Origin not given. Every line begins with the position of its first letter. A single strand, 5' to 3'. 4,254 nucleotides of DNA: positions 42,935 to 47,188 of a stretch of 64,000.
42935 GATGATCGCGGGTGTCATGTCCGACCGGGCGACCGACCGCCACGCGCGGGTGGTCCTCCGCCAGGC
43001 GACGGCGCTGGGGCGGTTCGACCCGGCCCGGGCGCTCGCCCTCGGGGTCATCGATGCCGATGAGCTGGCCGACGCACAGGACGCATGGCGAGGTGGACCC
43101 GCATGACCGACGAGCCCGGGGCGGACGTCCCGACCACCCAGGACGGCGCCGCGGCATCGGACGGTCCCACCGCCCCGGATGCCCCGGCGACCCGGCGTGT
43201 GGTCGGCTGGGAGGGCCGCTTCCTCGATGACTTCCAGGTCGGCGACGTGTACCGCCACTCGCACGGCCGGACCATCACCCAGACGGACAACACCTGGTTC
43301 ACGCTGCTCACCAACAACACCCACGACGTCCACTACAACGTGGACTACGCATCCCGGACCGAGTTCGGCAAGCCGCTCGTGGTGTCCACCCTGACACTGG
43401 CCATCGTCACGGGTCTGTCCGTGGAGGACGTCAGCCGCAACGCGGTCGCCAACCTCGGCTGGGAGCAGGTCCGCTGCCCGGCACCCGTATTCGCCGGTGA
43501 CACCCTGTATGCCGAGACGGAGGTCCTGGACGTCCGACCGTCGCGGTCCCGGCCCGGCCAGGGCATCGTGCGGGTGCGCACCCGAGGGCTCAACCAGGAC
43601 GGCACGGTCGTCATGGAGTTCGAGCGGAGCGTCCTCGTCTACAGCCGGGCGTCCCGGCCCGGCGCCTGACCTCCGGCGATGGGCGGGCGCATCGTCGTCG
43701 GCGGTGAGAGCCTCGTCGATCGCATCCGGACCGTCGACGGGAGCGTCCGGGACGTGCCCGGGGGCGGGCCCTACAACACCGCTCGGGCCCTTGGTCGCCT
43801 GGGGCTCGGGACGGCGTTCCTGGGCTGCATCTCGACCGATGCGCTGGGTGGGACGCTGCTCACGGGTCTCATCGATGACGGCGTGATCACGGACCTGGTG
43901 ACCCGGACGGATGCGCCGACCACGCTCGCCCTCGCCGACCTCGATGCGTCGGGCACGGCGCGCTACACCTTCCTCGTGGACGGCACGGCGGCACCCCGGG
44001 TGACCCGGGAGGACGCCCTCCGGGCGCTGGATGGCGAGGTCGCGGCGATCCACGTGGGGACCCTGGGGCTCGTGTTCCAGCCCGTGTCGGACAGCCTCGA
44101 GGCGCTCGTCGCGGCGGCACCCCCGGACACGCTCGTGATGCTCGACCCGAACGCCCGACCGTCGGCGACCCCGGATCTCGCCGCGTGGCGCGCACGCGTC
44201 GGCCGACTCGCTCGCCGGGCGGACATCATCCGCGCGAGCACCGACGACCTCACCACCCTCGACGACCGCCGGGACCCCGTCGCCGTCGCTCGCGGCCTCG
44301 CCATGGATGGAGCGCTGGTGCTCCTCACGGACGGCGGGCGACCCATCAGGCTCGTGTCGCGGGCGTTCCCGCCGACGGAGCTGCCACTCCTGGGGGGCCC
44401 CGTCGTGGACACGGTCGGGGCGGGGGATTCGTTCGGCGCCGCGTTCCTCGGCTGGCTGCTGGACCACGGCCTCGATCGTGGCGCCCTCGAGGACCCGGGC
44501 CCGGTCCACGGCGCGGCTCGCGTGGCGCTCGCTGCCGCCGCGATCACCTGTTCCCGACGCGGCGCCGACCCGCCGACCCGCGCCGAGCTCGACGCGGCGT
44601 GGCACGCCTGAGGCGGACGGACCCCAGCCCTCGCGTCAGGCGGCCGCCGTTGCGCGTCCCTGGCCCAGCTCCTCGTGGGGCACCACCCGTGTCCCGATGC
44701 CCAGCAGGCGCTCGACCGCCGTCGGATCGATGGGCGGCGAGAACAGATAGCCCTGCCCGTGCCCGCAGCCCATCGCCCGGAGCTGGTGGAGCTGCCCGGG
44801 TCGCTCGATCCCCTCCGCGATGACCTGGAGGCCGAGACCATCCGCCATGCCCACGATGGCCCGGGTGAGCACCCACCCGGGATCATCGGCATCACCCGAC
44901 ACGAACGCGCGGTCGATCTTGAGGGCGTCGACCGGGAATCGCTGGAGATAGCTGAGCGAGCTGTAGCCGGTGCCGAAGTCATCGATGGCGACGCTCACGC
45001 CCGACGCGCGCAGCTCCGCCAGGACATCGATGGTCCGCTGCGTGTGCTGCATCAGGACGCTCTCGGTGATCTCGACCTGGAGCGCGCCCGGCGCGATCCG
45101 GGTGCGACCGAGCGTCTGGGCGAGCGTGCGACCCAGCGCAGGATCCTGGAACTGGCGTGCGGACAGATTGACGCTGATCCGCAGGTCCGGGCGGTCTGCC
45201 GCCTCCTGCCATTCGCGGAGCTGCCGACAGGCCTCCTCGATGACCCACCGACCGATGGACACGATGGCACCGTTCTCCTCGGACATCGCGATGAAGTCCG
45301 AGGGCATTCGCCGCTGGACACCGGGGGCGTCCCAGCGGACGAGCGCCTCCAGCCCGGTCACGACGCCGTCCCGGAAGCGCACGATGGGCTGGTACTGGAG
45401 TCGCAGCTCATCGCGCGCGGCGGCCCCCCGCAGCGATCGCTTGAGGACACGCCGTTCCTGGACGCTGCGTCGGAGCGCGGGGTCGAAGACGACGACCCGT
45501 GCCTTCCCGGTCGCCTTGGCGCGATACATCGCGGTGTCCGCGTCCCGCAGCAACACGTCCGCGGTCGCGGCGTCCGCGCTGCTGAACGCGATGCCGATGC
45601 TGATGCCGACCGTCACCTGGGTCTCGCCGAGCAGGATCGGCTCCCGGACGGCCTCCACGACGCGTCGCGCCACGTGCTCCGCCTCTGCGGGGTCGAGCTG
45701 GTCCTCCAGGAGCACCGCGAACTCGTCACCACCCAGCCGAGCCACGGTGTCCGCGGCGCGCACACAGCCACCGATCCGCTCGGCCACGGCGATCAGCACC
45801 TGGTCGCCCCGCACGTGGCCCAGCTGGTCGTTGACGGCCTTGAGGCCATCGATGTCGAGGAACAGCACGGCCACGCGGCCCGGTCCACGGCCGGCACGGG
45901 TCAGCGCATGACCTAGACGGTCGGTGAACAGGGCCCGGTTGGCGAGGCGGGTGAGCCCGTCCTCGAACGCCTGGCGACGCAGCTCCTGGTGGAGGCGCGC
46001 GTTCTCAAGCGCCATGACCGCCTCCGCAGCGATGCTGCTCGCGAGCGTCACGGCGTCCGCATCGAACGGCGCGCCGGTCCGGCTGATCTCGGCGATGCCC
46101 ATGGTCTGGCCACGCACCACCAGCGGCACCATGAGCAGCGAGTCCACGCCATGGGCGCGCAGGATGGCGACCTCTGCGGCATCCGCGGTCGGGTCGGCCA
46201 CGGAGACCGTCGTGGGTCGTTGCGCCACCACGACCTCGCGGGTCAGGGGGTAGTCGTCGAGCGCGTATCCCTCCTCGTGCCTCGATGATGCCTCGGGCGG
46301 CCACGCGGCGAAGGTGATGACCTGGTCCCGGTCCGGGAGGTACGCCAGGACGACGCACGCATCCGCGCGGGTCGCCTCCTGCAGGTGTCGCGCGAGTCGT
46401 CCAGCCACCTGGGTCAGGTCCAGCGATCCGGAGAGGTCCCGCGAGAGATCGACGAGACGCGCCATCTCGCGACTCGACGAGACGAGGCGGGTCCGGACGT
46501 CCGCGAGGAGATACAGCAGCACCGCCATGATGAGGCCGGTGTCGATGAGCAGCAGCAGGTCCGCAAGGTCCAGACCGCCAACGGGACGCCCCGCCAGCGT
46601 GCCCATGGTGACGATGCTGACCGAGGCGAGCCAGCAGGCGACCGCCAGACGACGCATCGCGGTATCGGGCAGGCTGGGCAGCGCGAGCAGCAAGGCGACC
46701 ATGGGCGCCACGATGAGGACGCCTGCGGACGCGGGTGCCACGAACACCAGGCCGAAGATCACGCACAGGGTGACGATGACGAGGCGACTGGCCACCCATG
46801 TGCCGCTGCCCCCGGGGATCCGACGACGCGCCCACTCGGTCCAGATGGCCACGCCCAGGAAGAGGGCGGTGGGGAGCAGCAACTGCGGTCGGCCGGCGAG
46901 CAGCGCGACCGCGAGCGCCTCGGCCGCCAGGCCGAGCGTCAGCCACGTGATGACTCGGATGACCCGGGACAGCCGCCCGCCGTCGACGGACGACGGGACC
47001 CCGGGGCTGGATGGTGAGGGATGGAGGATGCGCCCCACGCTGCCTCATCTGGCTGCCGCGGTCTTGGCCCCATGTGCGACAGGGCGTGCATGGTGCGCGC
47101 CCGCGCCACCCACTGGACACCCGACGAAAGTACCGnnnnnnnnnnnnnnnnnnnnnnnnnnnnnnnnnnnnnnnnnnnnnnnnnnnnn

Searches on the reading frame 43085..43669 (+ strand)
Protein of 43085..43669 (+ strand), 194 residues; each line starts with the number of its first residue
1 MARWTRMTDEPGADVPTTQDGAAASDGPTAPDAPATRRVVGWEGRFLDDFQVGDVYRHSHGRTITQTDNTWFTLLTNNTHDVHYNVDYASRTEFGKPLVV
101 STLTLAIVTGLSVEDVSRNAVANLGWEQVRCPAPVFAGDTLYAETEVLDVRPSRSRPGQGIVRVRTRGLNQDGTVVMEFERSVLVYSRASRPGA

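Call 27: search_protein_families(library=pfam, proteins=[window:43085-43669:+], max_evalue=0.00001)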
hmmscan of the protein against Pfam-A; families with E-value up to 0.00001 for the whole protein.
window:43085-43669:+ (194 aa): 3 families
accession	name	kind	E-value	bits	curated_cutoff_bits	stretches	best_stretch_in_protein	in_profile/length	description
PF19315.5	MC_hydratase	-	1.8e-19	70.5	26.5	1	43-188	20-167/353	Mesaconyl-CoA hydratase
PF01575.25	MaoC_dehydratas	-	4e-19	68.8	27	1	51-163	3-116/123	MaoC like domain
PF13452.11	FAS1_DH_region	-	1.5e-06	28.8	22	1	60-178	10-131/132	FAS1-like, dehydratase domain region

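Call 72: search_protein_families(library=ncbifam, proteins=[window:43085-43669:+], max_evalue=1e-10)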
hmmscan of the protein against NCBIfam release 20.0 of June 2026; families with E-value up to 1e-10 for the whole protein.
window:43085-43669:+ (194 aa): 2 families
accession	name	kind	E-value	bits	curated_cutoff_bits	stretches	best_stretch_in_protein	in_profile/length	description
NF038241.1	RipB_Ich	equivalog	2.1e-61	206.9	340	1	37-192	14-169/175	(R)-specific enoyl-CoA hydratase RipB/Ich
NF041625.1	methfumCoahyd_Halo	equivalog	7.4e-20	71.5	560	1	43-188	22-169/358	2-methylfumaryl-CoA hydratase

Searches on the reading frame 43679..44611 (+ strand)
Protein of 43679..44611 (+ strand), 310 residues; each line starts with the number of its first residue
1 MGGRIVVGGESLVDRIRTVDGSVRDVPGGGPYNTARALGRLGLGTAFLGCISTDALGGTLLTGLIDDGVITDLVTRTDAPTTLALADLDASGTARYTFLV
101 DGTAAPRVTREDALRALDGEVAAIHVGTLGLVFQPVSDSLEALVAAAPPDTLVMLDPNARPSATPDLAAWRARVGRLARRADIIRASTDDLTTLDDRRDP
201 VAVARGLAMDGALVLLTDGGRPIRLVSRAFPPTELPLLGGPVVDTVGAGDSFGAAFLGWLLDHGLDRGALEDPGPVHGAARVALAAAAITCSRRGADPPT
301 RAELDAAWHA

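Call 27: search_protein_families(library=pfam, proteins=[window:43679-44611:+], max_evalue=0.00001)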
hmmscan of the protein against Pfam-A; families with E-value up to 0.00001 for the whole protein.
window:43679-44611:+ (310 aa): 1 family
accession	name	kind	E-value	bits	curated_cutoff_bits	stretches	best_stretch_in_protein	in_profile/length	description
PF00294.29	PfkB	-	2.2e-30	106.5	25.8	1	5-299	4-298/302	pfkB family carbohydrate kinase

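Call 72: search_protein_families(library=ncbifam, proteins=[window:43679-44611:+], max_evalue=1e-10)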
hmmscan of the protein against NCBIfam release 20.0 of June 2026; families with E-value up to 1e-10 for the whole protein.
window:43679-44611:+ (310 aa): 5 families
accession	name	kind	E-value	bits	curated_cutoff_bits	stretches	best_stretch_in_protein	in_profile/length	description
NF006957.1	PRK09434.1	equivalog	2.9e-24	86.1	450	1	4-296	3-292/302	fructokinase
TIGR04382.1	myo_inos_iolC_N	equivalog_domain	1.1e-19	70.9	300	1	28-305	34-306/309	5-dehydro-2-deoxygluconokinase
NF049991.1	TagKinase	equivalog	2.1e-15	56.4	420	1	27-258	40-273/321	tagatose kinase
TIGR02152.1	D_ribokin_bact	equivalog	1.6e-12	47.4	299.65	1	23-304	30-296/298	ribokinase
NF008353.0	PRK11142.1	equivalog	1.9e-12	47.3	341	1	18-306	28-301/307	ribokinase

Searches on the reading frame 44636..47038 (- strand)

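Call 27: search_protein_families(library=pfam, proteins=[window:44636-47038:-], max_evalue=0.00001)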
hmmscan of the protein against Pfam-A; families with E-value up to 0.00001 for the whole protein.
window:44636-47038:- (800 aa): 5 families
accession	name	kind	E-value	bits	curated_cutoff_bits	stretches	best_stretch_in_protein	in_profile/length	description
PF00563.25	EAL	-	3.5e-71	239.8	31.3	1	534-769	2-236/236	EAL domain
PF00990.26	GGDEF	-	7.2e-45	153.1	23.8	1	358-513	2-160/161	Diguanylate cyclase, GGDEF domain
PF01590.32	GAF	-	4e-12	47.3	22.4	1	207-344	1-133/133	GAF domain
PF13185.12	GAF_2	-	4.2e-10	40.4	28.6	1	206-345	2-136/136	GAF domain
PF13492.12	GAF_3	-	1.1e-07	32.7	27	1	210-346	4-129/129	GAF domain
